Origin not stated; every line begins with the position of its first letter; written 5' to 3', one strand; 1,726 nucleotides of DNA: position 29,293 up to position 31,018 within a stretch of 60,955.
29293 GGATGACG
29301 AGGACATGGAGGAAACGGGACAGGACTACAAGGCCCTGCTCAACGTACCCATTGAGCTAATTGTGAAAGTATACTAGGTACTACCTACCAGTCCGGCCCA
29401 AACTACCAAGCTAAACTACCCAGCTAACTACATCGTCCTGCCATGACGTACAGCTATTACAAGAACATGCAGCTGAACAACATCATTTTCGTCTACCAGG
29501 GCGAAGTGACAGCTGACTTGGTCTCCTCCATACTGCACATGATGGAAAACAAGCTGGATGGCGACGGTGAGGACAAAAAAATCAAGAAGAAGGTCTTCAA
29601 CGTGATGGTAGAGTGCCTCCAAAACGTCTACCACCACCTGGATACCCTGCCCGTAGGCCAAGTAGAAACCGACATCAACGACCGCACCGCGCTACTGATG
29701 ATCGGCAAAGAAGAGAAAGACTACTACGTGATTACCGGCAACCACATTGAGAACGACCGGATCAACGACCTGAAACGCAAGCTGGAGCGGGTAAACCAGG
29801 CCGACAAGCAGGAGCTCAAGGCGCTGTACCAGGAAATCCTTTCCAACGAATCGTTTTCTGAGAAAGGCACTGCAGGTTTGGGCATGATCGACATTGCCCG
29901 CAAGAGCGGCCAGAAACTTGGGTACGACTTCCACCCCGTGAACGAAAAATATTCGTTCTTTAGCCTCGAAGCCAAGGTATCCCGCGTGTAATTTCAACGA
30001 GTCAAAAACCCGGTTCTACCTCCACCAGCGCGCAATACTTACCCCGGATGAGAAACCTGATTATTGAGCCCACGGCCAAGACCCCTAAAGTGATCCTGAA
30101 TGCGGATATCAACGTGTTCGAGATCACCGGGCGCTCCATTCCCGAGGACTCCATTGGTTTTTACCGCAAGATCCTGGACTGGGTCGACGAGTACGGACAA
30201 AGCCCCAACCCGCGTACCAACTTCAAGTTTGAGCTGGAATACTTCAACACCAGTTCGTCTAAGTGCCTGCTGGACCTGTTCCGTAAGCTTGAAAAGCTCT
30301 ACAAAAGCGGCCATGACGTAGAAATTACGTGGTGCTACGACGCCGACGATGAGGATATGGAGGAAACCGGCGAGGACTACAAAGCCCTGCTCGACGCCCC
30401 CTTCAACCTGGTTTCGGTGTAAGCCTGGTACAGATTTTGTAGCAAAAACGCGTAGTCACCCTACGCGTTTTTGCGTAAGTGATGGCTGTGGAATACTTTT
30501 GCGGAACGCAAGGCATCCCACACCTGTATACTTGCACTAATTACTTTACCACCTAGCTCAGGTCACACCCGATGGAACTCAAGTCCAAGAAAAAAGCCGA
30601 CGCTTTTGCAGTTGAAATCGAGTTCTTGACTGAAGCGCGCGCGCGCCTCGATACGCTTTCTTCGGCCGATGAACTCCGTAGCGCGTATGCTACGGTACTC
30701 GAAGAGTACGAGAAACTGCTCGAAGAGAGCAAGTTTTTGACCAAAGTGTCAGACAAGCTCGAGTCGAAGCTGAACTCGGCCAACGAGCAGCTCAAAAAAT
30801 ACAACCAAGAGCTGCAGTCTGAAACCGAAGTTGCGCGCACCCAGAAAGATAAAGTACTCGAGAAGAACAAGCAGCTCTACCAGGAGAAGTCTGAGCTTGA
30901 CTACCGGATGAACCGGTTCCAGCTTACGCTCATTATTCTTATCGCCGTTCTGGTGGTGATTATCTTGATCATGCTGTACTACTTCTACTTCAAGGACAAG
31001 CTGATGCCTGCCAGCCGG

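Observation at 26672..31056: Candidate composite signalling island: CheR + receiver-less CheB + two SiaB/SiaC-like partner-switch pairs + tail-anchored coiled-coil protein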

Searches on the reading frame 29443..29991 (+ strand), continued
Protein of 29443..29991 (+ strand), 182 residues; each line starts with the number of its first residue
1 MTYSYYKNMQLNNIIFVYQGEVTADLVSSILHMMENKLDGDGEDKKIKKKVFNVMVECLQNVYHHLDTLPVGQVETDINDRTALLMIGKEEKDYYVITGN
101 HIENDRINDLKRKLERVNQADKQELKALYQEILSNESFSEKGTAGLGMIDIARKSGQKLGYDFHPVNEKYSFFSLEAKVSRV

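Call 92: search_protein_families(library=pfam, proteins=[L107:5007-6023:+, L107:3768-4805:+, L107:6137-7309:-, L107:2789-3541:-, L096:668-3904:+, L096:5001-5516:+, L096:5550-7997:+], max_evalue=0.001)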
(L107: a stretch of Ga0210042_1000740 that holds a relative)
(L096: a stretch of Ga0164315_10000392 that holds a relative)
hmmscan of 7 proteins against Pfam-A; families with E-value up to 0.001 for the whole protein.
L107:5007-6023:+ (338 aa): 3 families
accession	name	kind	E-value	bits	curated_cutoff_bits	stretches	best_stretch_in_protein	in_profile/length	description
PF00512.31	HisKA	-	6.5e-10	39.4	26.9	1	110-172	2-64/66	His Kinase A (phospho-acceptor) domain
PF02518.31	HATPase_c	-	1.8e-09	38.5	26.4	1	219-327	2-108/111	Histidine kinase-, DNA gyrase B-, and HSP90-like ATPase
PF22561.2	HisKin-conflict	-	0.00048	20.3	27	0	158-263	119-216/303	Histidine Kinase domain observed in conflict contexts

L107:3768-4805:+ (345 aa): 2 families
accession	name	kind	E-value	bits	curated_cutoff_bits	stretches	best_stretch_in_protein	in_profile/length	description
PF06144.19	DNA_pol3_delta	-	5.9e-17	62.3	21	1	21-142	1-123/124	DNA polymerase III, delta subunit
PF21694.2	DNA_pol3_delta_C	-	9.4e-11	42.2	27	1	222-325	2-105/121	DNA polymerase III delta subunit, C-terminal domain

L107:6137-7309:- (390 aa): 3 families
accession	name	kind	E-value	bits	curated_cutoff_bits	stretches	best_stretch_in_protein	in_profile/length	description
PF00108.29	Thiolase_N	-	1.3e-66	225.1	26.4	1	4-258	2-259/260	Thiolase, N-terminal domain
PF02803.24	Thiolase_C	-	8.5e-50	168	27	1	267-388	2-123/123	Thiolase, C-terminal domain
PF22691.2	Thiolase_C_1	-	0.00016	21.9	28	0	291-328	22-59/144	Thiolase C-terminal domain-like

L107:2789-3541:- (250 aa): 0 families

L096:668-3904:+ (1078 aa): 3 families
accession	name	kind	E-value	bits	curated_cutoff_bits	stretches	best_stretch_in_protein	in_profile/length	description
PF07494.17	Reg_prop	-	1.6e-41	135.4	20.4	1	39-61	1-23/24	Two component regulator propeller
PF07228.17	SpoIIE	-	4.6e-17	63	25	1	862-1076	4-189/192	Stage II sporulation protein E (SpoIIE)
PF07495.19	Y_Y_Y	-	1e-14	54.6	26.6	1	686-746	4-64/65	Y_Y_Y domain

L096:5001-5516:+ (171 aa): 1 family
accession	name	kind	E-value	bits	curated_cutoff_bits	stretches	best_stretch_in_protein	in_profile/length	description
PF09351.15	DUF1993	-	0.00014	22.3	23.4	1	7-95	13-100/161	Domain of unknown function (DUF1993)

L096:5550-7997:+ (815 aa): 3 families
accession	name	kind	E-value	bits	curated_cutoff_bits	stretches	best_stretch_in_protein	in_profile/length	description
PF13715.12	CarbopepD_reg_2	-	4.8e-16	59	32.2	1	62-142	1-81/88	CarboxypepD_reg-like domain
PF13620.12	CarboxypepD_reg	-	8.8e-13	48.9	32.3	1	61-135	1-79/82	Carboxypeptidase regulatory-like domain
PF07715.20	Plug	-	9e-13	49.1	23.9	1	158-258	3-102/107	TonB-dependent Receptor Plug Domain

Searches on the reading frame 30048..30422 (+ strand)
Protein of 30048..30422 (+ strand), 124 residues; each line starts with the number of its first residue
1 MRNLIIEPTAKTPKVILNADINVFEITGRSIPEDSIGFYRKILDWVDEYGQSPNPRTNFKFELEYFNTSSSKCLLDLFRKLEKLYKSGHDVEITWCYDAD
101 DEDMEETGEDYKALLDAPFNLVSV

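Call 3: search_protein_families(library=pfam, proteins=[window:30048-30422:+], max_evalue=0.01)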
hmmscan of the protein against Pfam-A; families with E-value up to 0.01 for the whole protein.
window:30048-30422:+ (124 aa): 1 family
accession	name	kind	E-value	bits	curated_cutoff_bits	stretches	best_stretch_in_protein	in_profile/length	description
PF09345.15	SiaC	-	2.4e-43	147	24.5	1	6-123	1-119/120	SiaC family regulatory phosphoprotein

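Call 4: search_protein_families(library=ncbifam, proteins=[window:30048-30422:+], max_evalue=0.01)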
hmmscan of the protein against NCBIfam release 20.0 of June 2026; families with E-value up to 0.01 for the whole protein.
window:30048-30422:+ (124 aa): 1 family
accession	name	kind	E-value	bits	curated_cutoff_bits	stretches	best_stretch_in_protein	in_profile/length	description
NF038265.1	phos_prot_SiaC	equivalog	2.6e-25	88.8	150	1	3-122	2-121/122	biofilm regulation phosphoprotein SiaC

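Call 36: search_solved_structures(query=window:30048-30422:+, max_evalue=0.01, show_alignments=2)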
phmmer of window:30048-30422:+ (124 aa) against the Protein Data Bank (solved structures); distinct sequences matched with E-value up to 0.01: 2.
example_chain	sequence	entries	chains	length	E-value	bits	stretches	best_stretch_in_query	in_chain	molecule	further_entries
6kko_C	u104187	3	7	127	3.7e-13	52.8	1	3-120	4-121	DUF1987 domain-containing protein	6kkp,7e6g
6k4f_U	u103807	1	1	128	3.7e-13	52.8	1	3-120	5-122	DUF1987 domain-containing protein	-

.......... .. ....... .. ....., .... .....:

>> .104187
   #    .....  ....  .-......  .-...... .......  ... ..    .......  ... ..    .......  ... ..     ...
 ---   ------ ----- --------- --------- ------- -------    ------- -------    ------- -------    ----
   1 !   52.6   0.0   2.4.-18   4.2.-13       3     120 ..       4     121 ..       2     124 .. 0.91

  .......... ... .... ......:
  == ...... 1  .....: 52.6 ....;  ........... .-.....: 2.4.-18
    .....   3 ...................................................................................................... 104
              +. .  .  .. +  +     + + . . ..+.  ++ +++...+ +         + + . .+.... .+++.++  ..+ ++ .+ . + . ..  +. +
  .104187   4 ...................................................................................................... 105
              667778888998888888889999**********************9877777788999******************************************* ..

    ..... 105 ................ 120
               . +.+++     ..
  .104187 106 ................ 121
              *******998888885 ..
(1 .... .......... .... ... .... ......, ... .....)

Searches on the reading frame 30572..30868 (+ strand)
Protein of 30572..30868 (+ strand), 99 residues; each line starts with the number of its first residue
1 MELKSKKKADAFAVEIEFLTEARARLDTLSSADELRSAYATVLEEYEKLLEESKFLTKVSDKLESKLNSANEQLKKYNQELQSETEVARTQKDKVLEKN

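Call 66: find_homologous_proteins(query=A3, max_evalue=0.001)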
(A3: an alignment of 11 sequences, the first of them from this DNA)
Query A3 (11 sequences) (99 aa, profile of the alignment): 15 proteins with E <= 0.001 among 1309 candidates.
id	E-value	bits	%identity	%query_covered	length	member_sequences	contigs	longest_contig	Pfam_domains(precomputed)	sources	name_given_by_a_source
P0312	5.8e-25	105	62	100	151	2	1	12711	-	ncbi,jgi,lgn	-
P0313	1.5e-23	100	65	100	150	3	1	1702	-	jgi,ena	-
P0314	2.6e-23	100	55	94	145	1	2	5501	-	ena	-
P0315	3.0e-23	100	64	100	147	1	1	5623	-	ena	-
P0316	4.0e-23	99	63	100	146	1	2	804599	-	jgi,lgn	jgi:uncharacterized protein (DUF3084 family)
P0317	5.5e-23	99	63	100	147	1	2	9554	-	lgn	-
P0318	9.6e-23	98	63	100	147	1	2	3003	-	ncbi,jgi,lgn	-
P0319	1.1e-22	98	53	94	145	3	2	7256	-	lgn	-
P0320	1.3e-21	94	54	94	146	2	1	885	-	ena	-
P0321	1.7e-21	94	61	100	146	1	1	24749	-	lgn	-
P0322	1.9e-21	94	74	100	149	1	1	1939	-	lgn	-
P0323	1.2e-19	88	52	100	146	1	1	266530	-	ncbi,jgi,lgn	-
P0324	4.0e-19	86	73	100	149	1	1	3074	-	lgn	-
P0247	1.2e-18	85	53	93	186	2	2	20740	-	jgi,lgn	-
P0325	2.1e-18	84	57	72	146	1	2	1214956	-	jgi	jgi:uncharacterized membrane protein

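Call 69: search_solved_structures(query=A3, max_evalue=10, show_alignments=3)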
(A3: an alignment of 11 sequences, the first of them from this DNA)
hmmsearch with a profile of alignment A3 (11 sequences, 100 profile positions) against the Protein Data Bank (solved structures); distinct sequences matched with E-value up to 10: 20.
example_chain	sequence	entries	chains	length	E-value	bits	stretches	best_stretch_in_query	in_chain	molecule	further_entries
7e6g_A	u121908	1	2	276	0.007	19.6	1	42-79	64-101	Putative GGDEF domain protein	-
2mph_A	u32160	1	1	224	0.022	18.1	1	6-83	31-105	Peptidyl-prolyl cis-trans isomerase FKBP3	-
4iff_A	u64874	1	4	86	0.095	16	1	32-89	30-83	Fusion of phage phi29 Gp7 protein and Cell division protein FtsB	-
1xx7_A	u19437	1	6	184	0.11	15.8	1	21-76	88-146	oxetanocin-like protein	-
6kos_A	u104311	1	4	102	0.18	15.1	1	13-98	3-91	SUWA (Super WA20)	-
7ekn_B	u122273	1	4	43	0.21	14.9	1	66-97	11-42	ipep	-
6dkm_B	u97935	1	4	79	0.24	14.7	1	30-57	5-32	DHD131_B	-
2kfv_A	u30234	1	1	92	0.26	14.6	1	6-45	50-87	FK506-binding protein 3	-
6iws_A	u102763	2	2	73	0.47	13.8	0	30-48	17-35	DnaJ homolog subfamily A member 3, mitochondrial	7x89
2dn9_A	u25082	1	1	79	0.75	13.1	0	30-48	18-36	DnaJ homolog subfamily A member 3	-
9mmx_C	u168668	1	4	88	1.8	11.9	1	66-98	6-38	M protein, serotype 6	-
8ubg_A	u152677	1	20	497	2.9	11.2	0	18-96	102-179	DpHF19,Green fluorescent protein (Fragment)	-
8z22_C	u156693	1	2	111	3.2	11.1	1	16-99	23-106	Liprin-alpha-2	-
9y6s_6z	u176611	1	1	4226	4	10.8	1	40-97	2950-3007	Dynein heavy chain, putative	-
3w6n_A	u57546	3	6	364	4.1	10.7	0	18-52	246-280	Dynamin-1-like protein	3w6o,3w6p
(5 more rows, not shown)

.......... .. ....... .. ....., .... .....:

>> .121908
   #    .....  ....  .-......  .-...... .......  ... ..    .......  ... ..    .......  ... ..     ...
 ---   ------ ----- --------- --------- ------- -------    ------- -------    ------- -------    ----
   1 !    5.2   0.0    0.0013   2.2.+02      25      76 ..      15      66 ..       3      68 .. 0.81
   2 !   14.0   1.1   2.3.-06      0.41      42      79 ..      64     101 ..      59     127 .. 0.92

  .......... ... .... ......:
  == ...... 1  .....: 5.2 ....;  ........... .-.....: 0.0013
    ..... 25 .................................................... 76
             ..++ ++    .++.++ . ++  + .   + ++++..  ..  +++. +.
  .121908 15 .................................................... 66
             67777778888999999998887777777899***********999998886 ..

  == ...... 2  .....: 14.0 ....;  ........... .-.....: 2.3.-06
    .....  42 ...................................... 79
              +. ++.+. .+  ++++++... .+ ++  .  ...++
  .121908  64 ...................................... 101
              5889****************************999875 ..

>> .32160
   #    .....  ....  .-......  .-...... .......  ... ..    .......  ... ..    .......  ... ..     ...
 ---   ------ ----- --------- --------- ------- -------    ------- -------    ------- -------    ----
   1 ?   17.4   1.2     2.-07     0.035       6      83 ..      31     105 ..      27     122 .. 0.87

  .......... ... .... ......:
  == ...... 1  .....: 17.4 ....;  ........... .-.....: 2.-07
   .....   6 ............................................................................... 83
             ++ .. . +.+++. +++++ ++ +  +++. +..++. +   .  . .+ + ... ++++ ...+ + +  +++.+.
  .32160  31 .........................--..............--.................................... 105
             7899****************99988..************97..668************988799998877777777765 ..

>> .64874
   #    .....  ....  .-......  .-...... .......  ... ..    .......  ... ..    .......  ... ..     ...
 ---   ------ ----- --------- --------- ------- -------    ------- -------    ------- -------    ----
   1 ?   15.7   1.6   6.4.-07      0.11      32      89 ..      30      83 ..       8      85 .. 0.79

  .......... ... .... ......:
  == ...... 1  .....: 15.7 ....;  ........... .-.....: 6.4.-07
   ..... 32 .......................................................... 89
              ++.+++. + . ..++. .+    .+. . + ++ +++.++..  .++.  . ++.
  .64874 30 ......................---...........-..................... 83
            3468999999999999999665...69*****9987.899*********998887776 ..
